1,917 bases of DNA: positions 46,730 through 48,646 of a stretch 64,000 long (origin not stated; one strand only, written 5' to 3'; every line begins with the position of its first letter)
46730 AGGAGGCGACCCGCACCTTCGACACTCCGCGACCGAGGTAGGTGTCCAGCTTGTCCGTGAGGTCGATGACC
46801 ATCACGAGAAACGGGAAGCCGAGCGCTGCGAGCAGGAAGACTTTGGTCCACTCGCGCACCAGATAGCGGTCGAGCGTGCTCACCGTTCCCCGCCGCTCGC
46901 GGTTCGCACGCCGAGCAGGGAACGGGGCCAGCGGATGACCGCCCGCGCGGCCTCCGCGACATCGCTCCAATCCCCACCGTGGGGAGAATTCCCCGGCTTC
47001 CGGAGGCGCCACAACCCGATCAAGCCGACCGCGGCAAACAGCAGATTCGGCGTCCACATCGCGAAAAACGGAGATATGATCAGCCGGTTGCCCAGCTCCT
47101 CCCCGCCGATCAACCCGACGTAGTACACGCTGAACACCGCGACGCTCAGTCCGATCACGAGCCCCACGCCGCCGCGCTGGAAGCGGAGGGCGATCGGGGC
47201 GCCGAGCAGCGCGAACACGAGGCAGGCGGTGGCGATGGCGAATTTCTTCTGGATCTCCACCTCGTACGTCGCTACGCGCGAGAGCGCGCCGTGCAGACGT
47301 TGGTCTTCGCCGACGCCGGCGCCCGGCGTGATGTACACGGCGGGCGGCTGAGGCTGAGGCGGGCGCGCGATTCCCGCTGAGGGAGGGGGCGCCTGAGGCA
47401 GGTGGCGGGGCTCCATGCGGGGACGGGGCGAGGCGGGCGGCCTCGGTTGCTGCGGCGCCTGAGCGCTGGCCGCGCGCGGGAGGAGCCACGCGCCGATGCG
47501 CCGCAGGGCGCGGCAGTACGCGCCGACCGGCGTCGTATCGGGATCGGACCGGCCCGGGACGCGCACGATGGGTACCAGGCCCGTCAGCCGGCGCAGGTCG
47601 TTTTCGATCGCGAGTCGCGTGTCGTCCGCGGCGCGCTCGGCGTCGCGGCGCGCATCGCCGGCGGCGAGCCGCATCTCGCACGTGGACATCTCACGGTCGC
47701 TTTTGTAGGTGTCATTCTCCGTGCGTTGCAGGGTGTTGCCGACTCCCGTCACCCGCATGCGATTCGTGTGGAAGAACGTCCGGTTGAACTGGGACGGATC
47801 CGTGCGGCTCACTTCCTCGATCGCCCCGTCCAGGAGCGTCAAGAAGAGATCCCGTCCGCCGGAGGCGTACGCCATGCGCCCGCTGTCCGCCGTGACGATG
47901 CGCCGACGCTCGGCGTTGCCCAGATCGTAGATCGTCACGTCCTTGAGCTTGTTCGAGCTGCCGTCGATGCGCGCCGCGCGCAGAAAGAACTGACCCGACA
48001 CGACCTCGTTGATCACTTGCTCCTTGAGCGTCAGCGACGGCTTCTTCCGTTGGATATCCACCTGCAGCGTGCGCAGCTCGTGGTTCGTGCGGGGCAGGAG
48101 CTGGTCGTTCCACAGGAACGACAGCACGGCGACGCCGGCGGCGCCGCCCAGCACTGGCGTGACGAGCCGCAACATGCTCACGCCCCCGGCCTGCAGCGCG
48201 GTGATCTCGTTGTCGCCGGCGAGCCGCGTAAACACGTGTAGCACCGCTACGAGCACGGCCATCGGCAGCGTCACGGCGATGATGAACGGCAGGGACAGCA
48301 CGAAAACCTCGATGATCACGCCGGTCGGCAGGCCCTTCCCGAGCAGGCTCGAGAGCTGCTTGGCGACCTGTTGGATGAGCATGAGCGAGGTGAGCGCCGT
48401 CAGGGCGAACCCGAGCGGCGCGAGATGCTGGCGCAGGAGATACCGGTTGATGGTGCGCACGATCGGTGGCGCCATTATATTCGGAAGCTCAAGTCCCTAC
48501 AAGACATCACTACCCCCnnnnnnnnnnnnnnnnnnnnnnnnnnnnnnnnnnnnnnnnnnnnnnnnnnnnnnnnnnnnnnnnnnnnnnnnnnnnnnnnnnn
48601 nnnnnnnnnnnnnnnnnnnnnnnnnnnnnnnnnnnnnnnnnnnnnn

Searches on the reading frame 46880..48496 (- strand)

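Call 70: search_protein_families(library=pfam, proteins=[window:46880-48496:-], max_evalue=0.00001)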
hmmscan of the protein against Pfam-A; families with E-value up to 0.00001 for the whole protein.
window:46880-48496:- (538 aa): 1 family
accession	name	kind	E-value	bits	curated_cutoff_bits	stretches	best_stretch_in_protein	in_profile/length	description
PF03739.19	LptF_LptG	-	8.9e-80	268.8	27.9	2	18-284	1-258/353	Lipopolysaccharide export system permease LptF/LptG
